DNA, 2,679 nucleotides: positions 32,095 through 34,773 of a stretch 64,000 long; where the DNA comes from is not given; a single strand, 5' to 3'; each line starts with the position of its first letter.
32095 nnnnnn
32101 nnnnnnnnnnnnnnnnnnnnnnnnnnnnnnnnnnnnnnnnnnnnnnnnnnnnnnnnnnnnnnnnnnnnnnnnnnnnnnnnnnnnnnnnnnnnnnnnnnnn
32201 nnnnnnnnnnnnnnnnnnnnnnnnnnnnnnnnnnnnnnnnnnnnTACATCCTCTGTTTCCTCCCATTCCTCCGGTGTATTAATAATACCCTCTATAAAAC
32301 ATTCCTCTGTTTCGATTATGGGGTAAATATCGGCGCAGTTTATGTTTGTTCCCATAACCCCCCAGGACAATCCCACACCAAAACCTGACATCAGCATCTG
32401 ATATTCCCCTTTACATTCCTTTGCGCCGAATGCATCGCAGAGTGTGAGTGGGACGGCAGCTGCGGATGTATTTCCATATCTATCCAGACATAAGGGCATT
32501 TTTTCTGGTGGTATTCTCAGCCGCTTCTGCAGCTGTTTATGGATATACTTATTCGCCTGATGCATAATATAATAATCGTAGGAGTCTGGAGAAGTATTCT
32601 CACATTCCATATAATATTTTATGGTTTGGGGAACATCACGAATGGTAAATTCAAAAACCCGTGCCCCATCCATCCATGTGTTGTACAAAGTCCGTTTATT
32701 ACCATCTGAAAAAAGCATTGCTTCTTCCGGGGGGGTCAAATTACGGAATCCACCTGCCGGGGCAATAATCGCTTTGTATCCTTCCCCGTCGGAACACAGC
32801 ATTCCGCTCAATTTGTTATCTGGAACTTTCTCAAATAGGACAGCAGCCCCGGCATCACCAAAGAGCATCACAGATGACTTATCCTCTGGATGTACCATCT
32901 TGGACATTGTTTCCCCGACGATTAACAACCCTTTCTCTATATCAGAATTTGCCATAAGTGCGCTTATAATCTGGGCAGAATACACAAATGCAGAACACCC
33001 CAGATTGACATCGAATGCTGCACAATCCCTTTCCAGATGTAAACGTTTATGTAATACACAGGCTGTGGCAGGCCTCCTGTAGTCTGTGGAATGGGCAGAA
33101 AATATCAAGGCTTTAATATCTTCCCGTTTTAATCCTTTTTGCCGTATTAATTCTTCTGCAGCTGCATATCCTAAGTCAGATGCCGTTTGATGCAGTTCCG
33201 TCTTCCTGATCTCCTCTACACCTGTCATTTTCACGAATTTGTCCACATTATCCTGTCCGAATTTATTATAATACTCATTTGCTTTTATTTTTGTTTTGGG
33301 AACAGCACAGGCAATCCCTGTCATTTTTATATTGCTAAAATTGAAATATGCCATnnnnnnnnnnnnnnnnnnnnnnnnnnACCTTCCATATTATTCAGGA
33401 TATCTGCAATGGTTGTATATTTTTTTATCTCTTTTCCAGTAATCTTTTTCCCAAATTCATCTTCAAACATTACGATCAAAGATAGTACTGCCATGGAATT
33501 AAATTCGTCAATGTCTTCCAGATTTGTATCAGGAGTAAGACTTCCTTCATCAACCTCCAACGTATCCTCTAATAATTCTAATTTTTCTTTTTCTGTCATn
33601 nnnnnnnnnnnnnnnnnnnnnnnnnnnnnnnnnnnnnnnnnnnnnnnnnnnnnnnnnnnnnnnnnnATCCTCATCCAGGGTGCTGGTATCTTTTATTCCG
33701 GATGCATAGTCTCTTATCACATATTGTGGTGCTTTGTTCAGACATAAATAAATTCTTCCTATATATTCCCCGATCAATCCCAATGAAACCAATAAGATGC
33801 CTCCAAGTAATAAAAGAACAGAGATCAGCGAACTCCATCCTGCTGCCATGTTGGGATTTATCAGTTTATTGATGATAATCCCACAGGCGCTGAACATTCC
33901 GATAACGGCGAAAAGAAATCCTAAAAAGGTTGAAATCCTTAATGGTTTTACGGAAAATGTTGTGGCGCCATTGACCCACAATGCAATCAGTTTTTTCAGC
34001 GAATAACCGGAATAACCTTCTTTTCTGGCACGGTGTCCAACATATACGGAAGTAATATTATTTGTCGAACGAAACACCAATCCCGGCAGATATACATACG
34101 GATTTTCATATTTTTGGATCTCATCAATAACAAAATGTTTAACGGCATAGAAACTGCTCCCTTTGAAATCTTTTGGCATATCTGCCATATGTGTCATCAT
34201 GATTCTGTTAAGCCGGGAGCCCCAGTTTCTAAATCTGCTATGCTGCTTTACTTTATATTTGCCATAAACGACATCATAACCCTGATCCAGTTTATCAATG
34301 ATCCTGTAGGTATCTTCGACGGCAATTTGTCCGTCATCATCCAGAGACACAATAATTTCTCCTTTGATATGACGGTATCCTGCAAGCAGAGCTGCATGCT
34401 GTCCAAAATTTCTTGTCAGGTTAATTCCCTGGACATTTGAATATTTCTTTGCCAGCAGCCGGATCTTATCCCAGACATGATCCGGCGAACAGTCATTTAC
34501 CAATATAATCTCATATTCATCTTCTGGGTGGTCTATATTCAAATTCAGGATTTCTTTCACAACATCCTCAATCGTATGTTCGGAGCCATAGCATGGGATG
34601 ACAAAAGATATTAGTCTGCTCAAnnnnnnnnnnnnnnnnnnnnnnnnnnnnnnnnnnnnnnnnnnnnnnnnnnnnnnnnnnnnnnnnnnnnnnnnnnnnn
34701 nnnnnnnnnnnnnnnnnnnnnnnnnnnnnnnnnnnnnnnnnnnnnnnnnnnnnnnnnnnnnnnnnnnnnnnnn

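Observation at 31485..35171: Dedicated ACP / KAS-III / ketoreductase / GNAT cassette fused to a GtrB-like Und-P sugar synthase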

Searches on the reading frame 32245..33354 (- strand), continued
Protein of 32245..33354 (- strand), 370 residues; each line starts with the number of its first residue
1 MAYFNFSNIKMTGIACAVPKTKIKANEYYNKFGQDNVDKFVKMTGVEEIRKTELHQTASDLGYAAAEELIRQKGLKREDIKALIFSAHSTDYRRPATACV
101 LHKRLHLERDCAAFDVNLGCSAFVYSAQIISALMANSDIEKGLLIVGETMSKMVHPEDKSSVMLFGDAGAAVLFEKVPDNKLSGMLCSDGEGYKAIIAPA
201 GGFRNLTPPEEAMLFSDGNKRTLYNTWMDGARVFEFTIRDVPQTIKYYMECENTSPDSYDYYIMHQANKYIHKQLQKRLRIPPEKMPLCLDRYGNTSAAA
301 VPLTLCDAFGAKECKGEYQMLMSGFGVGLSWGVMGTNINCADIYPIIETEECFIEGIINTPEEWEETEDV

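Call 53: find_encoding_contigs(protein=P0129, flank=8000, max_places=1)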
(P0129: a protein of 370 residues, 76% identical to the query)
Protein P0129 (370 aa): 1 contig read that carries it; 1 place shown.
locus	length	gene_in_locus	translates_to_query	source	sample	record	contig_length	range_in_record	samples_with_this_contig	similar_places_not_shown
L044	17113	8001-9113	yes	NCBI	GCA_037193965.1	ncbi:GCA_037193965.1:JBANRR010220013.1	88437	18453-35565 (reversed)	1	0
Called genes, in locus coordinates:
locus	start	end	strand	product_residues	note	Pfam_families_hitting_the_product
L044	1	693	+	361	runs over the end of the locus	PF05050:Methyltransf_21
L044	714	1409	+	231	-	PF02348:CTP_transf_3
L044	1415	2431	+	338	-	PF03102:NeuB, PF08666:SAF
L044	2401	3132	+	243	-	PF00551:Formyl_trans_N, PF21553:Formyl_trans_C_2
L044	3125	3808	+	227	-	PF02585:PIG-L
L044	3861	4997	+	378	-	PF01041:DegT_DnrJ_EryC1, PF00155:Aminotran_1_2, PF00266:Aminotran_5 (weak), PF01053:Cys_Met_Meta_PP, PF01212:Beta_elim_lyase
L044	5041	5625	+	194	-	PF13302:Acetyltransf_3 (weak), PF13420:Acetyltransf_4 (weak), PF13523:Acetyltransf_8 (weak)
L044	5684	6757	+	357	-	PF02684:LpxB (faint)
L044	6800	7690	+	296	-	PF05148:Methyltransf_8 (weak)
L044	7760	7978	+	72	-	PF00550:PP-binding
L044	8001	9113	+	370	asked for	PF00108:Thiolase_N (faint), PF08392:FAE1_CUT1_RppA, PF08545:ACP_syn_III, PF08541:ACP_syn_III_C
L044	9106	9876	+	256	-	PF23441:SDR (weak), PF00106:adh_short, PF01370:Epimerase (weak), PF08659:KR, PF13561:adh_short_C2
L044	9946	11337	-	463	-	-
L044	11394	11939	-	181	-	-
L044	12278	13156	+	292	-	PF00005:ABC_tran (weak)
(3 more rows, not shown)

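Call 54: find_encoding_contigs(protein=P0223, flank=8000, max_places=1)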
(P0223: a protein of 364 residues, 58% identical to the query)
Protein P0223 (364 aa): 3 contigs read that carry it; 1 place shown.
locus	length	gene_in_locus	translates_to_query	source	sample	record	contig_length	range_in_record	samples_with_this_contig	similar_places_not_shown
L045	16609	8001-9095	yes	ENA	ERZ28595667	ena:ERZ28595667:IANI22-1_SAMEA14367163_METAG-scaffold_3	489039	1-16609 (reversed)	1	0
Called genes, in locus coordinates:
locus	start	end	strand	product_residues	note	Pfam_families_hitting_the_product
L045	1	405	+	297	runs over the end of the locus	PF01073:3Beta_HSD, PF01370:Epimerase, PF04321:RmlD_sub_bind, PF07993:NAD_binding_4 (faint), PF16363:GDP_Man_Dehyd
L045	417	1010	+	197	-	PF25084:LbH_EIF2B (faint), PF14602:Hexapep_2 (faint), PF00132:Hexapep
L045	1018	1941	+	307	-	PF00535:Glycos_transf_2, PF13641:Glyco_tranf_2_3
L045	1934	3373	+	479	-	PF01943:Polysacc_synt, PF13440:Polysacc_synt_3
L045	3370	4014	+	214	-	PF17836:PglD_N, PF25084:LbH_EIF2B (weak), PF00132:Hexapep (weak), PF25087:GMPPB_C (weak), PF00132:Hexapep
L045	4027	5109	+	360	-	PF08545:ACP_syn_III, PF08541:ACP_syn_III_C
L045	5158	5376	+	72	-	PF00550:PP-binding (weak)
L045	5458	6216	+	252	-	PF00106:adh_short, PF01370:Epimerase (weak), PF08659:KR, PF13561:adh_short_C2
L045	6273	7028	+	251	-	PF00106:adh_short, PF01370:Epimerase, PF02719:Polysacc_synt_2, PF08659:KR, PF13561:adh_short_C2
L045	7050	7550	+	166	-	PF00881:Nitroreductase, PF14512:TM1586_NiRdase (weak), PF00881:Nitroreductase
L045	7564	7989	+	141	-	PF22817:ApeP-like (weak), PF07977:FabA, PF22818:ApeI-like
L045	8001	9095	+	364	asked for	PF08392:FAE1_CUT1_RppA, PF08545:ACP_syn_III, PF08541:ACP_syn_III_C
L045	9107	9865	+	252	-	PF23441:SDR (weak), PF00106:adh_short, PF01370:Epimerase (weak), PF08659:KR, PF13561:adh_short_C2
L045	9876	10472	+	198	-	PF00753:Lactamase_B, PF12706:Lactamase_B_2 (weak)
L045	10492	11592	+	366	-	PF01041:DegT_DnrJ_EryC1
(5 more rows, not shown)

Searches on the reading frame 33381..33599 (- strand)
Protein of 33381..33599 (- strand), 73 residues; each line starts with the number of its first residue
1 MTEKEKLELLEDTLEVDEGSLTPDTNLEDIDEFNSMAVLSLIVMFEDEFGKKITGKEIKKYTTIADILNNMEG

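Call 3: search_protein_families(library=pfam, proteins=[window:33381-33599:-], max_evalue=0.01)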
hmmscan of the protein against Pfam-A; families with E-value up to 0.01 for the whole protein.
window:33381-33599:- (73 aa): 1 family
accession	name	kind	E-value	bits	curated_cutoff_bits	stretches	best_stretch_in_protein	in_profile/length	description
PF00550.31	PP-binding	-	1e-10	42.1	20.8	1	8-68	5-64/67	Phosphopantetheine attachment site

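Call 4: search_protein_families(library=ncbifam, proteins=[window:33381-33599:-], max_evalue=0.01)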
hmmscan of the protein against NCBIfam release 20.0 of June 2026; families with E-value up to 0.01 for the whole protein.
window:33381-33599:- (73 aa): 12 families
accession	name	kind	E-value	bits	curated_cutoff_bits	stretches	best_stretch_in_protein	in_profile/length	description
NF003757.0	PRK05350.1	equivalog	1.3e-07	31.7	65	1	8-72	13-77/83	acyl carrier protein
NF002150.0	PRK00982.1-4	subfamily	1.3e-07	31.7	66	1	8-69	12-73/80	acyl carrier protein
NF002148.0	PRK00982.1-2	subfamily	1.3e-07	31.3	71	1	8-72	11-75/79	acyl carrier protein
NF002147.0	PRK00982.1-1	equivalog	4.5e-05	23.2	84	1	8-70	14-76/83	acyl carrier protein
TIGR00517.1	acyl_carrier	equivalog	7.9e-05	22.5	70.45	1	9-70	11-72/77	acyl carrier protein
NF004533.0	PRK05883.1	equivalog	0.00024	20.9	72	1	5-67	27-89/100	acyl carrier protein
NF006031.0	PRK08172.1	equivalog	0.00029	21.4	76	1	9-68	12-71/82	acyl carrier protein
NF009104.0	PRK12449.1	equivalog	0.00061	19.7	70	1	8-70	12-74/80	acyl carrier protein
NF002151.0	PRK00982.1-5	equivalog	0.00064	19.8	92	1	11-70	13-72/78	acyl carrier protein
NF002149.0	PRK00982.1-3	equivalog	0.0023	17.8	106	1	10-66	12-68/78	acyl carrier protein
NF003464.0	PRK05087.1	equivalog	0.0035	17.3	68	1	4-59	5-60/78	D-alanine--poly(phosphoribitol) ligase subunit DltC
NF040636.1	AcpM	exception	0.0036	17.3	146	1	8-69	12-73/93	meromycolate extension acyl carrier protein AcpM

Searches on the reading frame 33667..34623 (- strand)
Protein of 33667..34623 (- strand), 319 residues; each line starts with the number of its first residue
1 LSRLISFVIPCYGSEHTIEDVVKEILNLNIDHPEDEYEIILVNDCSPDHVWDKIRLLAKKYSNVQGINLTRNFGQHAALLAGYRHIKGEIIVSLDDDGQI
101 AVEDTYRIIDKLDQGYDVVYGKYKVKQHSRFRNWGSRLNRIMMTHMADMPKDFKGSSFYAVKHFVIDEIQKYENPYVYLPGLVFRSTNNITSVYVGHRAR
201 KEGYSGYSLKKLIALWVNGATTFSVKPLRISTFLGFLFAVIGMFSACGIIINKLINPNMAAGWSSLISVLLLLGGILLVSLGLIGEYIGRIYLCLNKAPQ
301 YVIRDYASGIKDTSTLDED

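Call 3: search_protein_families(library=pfam, proteins=[window:33667-34623:-], max_evalue=0.01)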
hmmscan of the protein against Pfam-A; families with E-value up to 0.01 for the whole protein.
window:33667-34623:- (319 aa): 3 families
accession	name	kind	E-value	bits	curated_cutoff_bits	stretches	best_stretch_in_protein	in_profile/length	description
PF00535.33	Glycos_transf_2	-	1.1e-28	100.7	23.3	1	6-149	1-142/168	Glycosyl transferase family 2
PF13641.12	Glyco_tranf_2_3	-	8.4e-09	36.2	27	1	5-132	3-132/230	Glycosyltransferase like family 2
PF10111.15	Glyco_tranf_2_2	-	8e-05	22.7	27.3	1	6-102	1-96/276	Glycosyltransferase like family 2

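Call 4: search_protein_families(library=ncbifam, proteins=[window:33667-34623:-], max_evalue=0.01)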
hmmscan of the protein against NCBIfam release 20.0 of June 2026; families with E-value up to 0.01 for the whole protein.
window:33667-34623:- (319 aa): 17 families
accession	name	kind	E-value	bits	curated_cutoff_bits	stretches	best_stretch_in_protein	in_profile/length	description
NF007986.1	PRK10714.1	equivalog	1e-47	162.7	529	1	5-304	8-309/316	undecaprenyl-phosphate 4-deoxy-4-formamido-L-arabinose transferase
NF047588.1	GlcsyltransPgfSStrep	equivalog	1.1e-43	149.6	500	1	5-305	3-304/308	glycosyltransferase PgfS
TIGR03937.1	PgaC_IcaA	equivalog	8.1e-16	58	422.3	1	4-121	46-161/407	poly-beta-1,6-N-acetyl-D-glucosamine synthase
NF047683.1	TeichurnBiosyTuaG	equivalog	3.5e-10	39.9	400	1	3-110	6-109/252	teichuronic acid biosynthesis protein TuaG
NF041875.1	EPS_EpsD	equivalog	5.1e-09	36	370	1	5-123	1-116/325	exopolysaccharide biosynthesis glycosyltransferase EpsD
TIGR03111.1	glyc2_xrt_Gpos1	hypoth_equivalog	2.2e-08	33.3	363.95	1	5-115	51-159/439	TIGR03111 family XrtG-associated glycosyltransferase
NF058614.1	PPMAGASynPpgS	equivalog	7.1e-08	32.1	370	1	7-146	4-135/226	polyprenyl-phospho-N-acetylgalactosaminyl synthase PpgS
NF050050.1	ProtGlycPglI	equivalog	9.7e-08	31.7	500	1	5-132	4-128/306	GalNAc(5)-diNAcBac-PP-undecaprenol beta-1,3-glucosyltransferase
NF007482.0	PRK10073.1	equivalog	4.2e-07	29.3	423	1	4-103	7-101/334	glycosyltransferase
NF038299.1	EPS_HpsN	equivalog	2e-05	23.8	425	1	4-101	2-95/317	hormogonium polysaccharide biosynthesis glycosyltransferase HpsN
TIGR03965.1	mycofact_glyco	equivalog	2.9e-05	23.1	280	1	5-98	76-165/467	mycofactocin biosynthesis glycosyltransferase MftF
NF053739.1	GlytfEpsEBac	equivalog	3.9e-05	22.8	450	1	5-215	3-201/265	glycosyltransferase EpsE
TIGR04182.1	glyco_TIGR04182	equivalog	0.0002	20.9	325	1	7-288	4-282/293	S-layer glycoprotein N-glycosyltransferase AglJ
TIGR04242.1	nodulat_NodC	equivalog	0.00037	19.6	550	1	7-138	52-181/395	chitooligosaccharide synthase NodC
NF038302.1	EPS_HpsE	equivalog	0.00043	19.3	300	1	6-99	4-98/307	hormogonium polysaccharide biosynthesis glycosyltransferase HpsE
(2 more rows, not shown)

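Call 46: search_solved_structures(query=window:33667-34623:-, max_evalue=0.00001)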
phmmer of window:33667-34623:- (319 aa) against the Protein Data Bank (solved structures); distinct sequences matched with E-value up to 0.00001: 8.
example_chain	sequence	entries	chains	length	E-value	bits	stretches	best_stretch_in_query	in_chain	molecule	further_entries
9hwj_A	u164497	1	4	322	9.5e-41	143.3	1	4-305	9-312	Undecaprenyl-phosphate 4-deoxy-4-formamido-L-arabinose transferase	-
9bhc_C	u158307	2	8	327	1.4e-39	139.5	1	4-305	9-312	Undecaprenyl-phosphate 4-deoxy-4-formamido-L-arabinose transferase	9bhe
8vxh_A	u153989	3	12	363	2.1e-39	138.9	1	4-305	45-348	Undecaprenyl-phosphate 4-deoxy-4-formamido-L-arabinose transferase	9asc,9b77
5ekp_C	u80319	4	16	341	4.9e-35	124.5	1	5-306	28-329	Uncharacterized glycosyltransferase sll0501 | Glycosyltransferase sll0501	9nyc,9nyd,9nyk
9nye_A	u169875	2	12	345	5.1e-35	124.5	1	5-306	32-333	Glycosyltransferase sll0501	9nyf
5eke_A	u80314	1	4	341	6.5e-35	124.1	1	5-306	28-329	Uncharacterized glycosyltransferase sll0501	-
5mlz_A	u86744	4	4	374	8.1e-14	54.8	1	3-170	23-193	Dolichol monophosphate mannose synthase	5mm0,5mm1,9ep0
6p61_A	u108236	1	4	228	3.2e-06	29.9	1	5-120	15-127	Glycosyltransferase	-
